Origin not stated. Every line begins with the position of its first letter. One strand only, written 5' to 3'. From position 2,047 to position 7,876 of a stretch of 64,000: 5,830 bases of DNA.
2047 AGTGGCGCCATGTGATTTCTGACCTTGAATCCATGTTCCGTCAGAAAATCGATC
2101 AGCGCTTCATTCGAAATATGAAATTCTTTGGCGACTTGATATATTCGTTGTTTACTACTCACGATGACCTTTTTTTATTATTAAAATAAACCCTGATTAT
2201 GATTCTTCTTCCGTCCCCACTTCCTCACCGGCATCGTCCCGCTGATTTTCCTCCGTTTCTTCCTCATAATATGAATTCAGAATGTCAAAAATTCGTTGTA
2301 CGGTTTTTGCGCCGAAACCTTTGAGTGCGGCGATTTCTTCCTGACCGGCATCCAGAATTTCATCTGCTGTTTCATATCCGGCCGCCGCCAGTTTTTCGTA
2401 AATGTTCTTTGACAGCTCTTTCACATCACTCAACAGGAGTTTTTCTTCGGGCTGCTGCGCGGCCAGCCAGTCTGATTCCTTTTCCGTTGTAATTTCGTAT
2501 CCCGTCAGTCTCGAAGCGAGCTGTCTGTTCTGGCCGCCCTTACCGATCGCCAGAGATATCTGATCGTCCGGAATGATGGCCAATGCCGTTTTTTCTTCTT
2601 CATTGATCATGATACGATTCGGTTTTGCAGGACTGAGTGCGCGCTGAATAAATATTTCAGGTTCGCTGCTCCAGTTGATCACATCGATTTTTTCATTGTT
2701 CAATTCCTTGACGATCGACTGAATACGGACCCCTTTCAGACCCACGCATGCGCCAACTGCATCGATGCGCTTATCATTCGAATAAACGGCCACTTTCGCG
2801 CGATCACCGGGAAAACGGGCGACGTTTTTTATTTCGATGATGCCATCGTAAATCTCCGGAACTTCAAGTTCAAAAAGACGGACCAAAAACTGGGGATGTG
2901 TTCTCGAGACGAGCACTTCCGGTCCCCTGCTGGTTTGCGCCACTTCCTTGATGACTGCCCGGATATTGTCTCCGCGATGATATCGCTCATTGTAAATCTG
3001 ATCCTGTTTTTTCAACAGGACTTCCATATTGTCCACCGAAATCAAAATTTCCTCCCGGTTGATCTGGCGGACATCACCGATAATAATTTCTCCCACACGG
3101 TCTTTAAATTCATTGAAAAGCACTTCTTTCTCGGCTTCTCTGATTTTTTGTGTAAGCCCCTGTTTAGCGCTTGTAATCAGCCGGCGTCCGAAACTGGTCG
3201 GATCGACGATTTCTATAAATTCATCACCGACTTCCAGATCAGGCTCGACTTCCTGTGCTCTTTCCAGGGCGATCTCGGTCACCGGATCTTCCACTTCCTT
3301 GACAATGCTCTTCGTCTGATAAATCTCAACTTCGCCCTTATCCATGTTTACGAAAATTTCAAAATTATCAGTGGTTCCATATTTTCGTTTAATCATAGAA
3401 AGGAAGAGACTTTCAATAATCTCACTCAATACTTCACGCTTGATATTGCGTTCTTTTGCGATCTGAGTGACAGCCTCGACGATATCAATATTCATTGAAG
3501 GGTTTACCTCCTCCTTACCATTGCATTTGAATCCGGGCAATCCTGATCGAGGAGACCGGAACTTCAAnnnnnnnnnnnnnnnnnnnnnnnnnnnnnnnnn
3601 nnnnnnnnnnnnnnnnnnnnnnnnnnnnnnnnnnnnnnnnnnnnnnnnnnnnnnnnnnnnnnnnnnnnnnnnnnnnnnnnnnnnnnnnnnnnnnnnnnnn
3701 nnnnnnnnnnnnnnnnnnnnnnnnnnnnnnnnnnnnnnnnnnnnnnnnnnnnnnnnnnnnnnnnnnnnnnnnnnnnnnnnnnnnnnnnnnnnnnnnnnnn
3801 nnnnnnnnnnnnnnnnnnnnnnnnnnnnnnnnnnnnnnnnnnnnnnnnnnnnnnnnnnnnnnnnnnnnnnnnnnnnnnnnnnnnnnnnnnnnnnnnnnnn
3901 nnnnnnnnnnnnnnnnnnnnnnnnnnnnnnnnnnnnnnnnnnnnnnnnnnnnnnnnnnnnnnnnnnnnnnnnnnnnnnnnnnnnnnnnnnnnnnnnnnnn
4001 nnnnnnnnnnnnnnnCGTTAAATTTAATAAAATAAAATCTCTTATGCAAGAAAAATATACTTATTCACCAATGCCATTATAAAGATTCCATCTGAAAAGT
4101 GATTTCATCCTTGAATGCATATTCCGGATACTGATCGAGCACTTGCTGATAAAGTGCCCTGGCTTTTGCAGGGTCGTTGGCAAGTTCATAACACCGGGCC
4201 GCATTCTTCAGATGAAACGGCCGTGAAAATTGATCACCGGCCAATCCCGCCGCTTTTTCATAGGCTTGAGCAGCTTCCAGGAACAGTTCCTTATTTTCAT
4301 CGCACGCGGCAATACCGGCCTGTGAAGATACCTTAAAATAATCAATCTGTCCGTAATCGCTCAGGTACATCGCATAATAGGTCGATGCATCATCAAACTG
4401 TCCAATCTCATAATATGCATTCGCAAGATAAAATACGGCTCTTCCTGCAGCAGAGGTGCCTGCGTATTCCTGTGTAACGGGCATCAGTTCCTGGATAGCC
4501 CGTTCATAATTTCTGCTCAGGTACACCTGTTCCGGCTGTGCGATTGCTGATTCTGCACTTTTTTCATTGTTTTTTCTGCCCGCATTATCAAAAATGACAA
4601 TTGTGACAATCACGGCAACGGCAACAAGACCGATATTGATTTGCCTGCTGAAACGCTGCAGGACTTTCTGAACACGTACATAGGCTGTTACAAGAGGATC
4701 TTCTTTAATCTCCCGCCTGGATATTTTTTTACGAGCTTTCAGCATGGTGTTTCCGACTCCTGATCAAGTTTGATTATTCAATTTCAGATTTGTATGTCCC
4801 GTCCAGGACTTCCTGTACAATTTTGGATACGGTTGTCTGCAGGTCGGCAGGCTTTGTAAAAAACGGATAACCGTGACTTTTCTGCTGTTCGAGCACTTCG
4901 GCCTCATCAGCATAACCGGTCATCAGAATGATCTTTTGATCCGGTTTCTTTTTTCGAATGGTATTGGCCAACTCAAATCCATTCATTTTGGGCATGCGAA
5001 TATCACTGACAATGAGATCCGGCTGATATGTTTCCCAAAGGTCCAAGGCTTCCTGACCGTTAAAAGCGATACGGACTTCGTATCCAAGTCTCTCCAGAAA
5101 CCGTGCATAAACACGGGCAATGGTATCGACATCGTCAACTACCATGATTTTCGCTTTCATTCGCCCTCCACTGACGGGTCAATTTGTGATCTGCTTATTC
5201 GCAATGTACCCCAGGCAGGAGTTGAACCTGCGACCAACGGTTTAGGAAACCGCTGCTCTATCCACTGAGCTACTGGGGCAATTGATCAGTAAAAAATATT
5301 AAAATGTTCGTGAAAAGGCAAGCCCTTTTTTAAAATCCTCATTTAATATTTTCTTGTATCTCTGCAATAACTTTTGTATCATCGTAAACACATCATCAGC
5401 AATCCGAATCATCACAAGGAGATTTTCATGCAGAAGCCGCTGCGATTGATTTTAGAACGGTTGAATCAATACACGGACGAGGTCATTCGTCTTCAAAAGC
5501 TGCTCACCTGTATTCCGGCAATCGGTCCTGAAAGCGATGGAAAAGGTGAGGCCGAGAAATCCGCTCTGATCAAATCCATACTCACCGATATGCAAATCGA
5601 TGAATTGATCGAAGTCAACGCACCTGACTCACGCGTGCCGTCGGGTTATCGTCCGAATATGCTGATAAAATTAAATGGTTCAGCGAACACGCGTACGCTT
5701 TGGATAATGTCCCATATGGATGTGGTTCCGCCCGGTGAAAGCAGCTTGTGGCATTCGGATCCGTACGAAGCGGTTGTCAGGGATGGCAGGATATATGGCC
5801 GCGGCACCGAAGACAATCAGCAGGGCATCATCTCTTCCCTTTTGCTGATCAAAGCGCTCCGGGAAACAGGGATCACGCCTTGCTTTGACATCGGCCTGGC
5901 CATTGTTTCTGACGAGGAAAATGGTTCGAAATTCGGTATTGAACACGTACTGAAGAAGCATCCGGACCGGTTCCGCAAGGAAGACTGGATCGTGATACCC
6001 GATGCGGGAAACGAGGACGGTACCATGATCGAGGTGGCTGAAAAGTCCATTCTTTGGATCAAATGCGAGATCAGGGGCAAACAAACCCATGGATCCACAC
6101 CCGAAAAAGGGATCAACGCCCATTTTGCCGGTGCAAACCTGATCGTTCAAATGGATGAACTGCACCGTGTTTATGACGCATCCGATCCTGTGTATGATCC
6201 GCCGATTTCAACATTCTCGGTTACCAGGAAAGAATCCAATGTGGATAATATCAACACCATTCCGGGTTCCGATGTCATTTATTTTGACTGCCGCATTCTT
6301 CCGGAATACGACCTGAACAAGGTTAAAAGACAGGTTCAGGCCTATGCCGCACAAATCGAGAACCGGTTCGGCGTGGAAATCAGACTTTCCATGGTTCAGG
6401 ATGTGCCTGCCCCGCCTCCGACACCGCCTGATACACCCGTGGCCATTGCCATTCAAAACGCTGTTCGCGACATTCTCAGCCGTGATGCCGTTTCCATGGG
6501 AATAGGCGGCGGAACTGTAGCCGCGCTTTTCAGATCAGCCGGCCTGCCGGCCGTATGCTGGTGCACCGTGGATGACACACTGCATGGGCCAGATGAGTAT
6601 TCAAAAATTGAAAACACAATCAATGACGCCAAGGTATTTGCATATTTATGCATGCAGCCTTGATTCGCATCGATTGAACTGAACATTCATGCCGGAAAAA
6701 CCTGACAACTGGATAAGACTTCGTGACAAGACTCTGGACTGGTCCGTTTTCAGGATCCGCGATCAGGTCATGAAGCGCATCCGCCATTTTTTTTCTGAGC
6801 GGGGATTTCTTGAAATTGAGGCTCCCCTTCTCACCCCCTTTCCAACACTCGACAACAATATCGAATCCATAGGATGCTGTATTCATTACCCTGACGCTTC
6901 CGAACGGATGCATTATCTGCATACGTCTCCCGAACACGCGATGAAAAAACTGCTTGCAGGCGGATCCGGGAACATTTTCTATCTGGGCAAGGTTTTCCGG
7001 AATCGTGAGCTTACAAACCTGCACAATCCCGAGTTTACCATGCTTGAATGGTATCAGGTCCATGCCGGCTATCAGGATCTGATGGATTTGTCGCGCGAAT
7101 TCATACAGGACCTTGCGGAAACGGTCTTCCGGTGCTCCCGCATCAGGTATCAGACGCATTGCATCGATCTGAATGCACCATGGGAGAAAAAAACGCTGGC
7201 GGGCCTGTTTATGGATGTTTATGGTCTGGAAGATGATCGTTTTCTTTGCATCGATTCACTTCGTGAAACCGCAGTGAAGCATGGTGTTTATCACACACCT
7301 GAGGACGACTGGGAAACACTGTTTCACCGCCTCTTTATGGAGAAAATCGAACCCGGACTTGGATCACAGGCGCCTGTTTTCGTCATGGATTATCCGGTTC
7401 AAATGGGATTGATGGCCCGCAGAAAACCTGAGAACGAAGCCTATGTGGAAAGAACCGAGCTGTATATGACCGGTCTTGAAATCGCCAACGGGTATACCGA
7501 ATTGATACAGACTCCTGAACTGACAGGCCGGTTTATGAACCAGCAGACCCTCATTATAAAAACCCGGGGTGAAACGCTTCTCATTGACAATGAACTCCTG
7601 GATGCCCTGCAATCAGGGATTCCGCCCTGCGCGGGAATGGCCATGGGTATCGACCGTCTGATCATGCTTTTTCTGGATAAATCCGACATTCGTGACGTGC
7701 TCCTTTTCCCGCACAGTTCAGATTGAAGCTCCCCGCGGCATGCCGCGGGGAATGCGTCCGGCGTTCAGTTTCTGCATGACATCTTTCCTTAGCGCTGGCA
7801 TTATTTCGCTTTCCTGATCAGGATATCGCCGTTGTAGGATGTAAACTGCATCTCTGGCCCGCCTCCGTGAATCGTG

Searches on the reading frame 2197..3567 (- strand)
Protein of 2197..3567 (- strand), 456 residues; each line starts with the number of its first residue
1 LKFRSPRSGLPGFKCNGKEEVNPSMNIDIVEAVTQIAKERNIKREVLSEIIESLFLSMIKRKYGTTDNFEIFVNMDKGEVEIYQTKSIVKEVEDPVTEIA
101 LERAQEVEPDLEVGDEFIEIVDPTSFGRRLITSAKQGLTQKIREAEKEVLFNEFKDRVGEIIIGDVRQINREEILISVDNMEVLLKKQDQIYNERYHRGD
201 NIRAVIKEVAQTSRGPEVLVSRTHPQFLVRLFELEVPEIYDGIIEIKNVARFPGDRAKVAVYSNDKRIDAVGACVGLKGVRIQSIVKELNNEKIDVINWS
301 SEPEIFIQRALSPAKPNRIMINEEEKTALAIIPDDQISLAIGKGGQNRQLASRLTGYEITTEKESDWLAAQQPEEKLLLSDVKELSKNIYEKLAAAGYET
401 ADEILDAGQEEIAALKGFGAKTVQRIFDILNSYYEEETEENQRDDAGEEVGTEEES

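Call 37: search_protein_families(library=pfam, proteins=[window:2197-3567:-], max_evalue=0.0001)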
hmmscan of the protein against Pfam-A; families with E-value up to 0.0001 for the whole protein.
window:2197-3567:- (456 aa): 4 families
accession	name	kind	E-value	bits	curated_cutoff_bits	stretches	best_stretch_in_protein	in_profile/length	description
PF08529.16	NusA_N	-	4.2e-34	117.8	23.8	1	28-148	1-119/119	NusA N-terminal domain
PF13184.12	KH_5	-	4.3e-28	97.7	27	1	253-321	1-69/69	NusA-like KH domain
PF14520.12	HHH_5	-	9.6e-09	36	27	1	378-427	3-52/57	Helix-hairpin-helix domain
PF03118.21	RNA_pol_A_CTD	-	3.8e-05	23.8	23.8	0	384-431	19-66/67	Bacterial RNA polymerase, alpha chain C terminal domain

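Call 66: find_homologous_proteins(query=window:2200-3567:-, max_evalue=1e-40)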
Query window:2200-3567:- (456 aa): 8000 proteins with E <= 1e-40 among 8000 candidates; the best 120 are listed.
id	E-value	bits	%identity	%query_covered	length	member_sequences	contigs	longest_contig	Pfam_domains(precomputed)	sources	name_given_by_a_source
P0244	4.6e-270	914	100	95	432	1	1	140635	PF13184.13,PF26594.2,PF14520.13,PF08529.17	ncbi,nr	ncbi:transcription termination factor NusA [bacterium]|nr:transcription termination factor NusA [bac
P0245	2.1e-239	813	90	90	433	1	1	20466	PF13184.13,PF26594.2,PF14520.13,PF08529.17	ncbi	ncbi:transcription termination factor NusA [bacterium]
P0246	3.4e-238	809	90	90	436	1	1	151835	PF13184.13,PF26594.2,PF14520.13,PF08529.17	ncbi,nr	ncbi:transcription termination factor NusA [bacterium]|nr:transcription termination factor NusA [bac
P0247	3.7e-238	809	89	90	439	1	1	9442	PF13184.13,PF26594.2,PF14520.13,PF08529.17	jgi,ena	-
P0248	3.9e-238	808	87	93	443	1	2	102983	PF13184.13,PF26594.2,PF14520.13,PF08529.17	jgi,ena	-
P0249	3.0e-237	806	89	92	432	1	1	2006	PF13184.13,PF26594.2,PF14520.13,PF08529.17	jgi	jgi:N utilization substance protein A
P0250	2.8e-233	792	88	91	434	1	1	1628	PF13184.13,PF26594.2,PF14520.13,PF08529.17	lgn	-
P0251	3.4e-232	789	87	92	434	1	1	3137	PF13184.13,PF26594.2,PF14520.13,PF08529.17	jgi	jgi:N utilization substance protein A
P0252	5.0e-232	788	87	92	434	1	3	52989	PF13184.13,PF26594.2,PF14520.13,PF08529.17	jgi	jgi:N utilization substance protein A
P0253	1.0e-231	787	87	92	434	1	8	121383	PF13184.13,PF26594.2,PF14520.13,PF08529.17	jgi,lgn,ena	jgi:N utilization substance protein A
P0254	7.8e-231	784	86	92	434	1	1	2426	PF13184.13,PF26594.2,PF14520.13,PF08529.17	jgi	jgi:N utilization substance protein A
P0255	1.9e-229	780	85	95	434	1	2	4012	PF13184.13,PF26594.2,PF14520.13,PF08529.17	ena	-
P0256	1.6e-214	731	79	90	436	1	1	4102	PF13184.13,PF26594.2,PF14520.13,PF08529.17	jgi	-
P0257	2.1e-214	730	82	91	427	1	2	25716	PF13184.13,PF26594.2,PF14520.13,PF08529.17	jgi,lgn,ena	-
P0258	2.3e-214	730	82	91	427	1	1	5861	PF13184.13,PF26594.2,PF14520.13,PF08529.17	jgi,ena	-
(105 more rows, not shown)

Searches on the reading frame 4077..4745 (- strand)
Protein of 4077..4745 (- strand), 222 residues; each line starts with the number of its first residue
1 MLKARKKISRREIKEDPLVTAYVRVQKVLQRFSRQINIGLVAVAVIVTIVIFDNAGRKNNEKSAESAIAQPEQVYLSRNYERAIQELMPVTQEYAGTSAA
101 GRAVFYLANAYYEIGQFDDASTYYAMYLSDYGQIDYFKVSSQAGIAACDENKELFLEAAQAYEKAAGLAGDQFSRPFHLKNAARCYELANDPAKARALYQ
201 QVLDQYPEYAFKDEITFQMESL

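Call 37: search_protein_families(library=pfam, proteins=[window:4077-4745:-], max_evalue=0.0001)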
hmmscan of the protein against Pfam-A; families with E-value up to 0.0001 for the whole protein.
window:4077-4745:- (222 aa): 5 families
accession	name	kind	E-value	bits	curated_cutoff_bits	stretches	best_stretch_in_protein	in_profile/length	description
PF14559.12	TPR_19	-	6.8e-08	33.2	25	0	78-136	5-61/68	Tetratricopeptide repeat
PF13174.12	TPR_6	-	1e-07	32.6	26.3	1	182-208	6-32/33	Tetratricopeptide repeat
PF13424.12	TPR_12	-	2.3e-07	31.3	30.1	1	145-207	9-76/77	Tetratricopeptide repeat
PF13428.12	TPR_14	-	2.3e-06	28.1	23.5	0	182-209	7-34/44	Tetratricopeptide repeat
PF07719.23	TPR_2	-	9.1e-06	25.9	27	0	180-209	5-34/34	Tetratricopeptide repeat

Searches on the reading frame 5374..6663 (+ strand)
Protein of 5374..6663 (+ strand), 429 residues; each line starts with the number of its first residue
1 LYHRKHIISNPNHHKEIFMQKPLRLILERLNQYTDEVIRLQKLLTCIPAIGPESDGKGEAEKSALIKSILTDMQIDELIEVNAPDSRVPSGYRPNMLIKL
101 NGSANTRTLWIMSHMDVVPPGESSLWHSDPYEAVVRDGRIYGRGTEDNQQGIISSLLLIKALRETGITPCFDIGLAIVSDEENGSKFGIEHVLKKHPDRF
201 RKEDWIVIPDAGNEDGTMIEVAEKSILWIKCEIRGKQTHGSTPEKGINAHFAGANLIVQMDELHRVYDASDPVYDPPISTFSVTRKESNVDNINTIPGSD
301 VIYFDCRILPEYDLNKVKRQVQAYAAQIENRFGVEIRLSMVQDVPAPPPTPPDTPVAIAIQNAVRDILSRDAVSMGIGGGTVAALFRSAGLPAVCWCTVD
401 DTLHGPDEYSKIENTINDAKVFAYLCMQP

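Call 37: search_protein_families(library=pfam, proteins=[window:5374-6663:+], max_evalue=0.0001)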
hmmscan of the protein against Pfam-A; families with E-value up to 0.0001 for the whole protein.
window:5374-6663:+ (429 aa): 2 families
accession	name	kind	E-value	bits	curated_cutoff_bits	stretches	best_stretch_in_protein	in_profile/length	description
PF01546.33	Peptidase_M20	-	2.3e-30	106.5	24.6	1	111-427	2-205/206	Peptidase family M20/M25/M40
PF07687.19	M20_dimer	-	6.6e-17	61.9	21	1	221-328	1-102/107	Peptidase dimerisation domain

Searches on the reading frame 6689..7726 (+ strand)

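Call 37: search_protein_families(library=pfam, proteins=[window:6689-7726:+], max_evalue=0.0001)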
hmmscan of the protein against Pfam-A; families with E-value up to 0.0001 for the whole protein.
window:6689-7726:+ (345 aa): 2 families
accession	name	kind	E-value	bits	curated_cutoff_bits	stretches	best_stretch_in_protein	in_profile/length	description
PF00152.25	tRNA-synt_2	-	1.4e-52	179.1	25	1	9-343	11-307/308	tRNA synthetases class II (D, K and N)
PF01409.25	tRNA-synt_2d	-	9.4e-08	32.3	19.8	0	93-155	102-163/246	tRNA synthetases class II core domain (F)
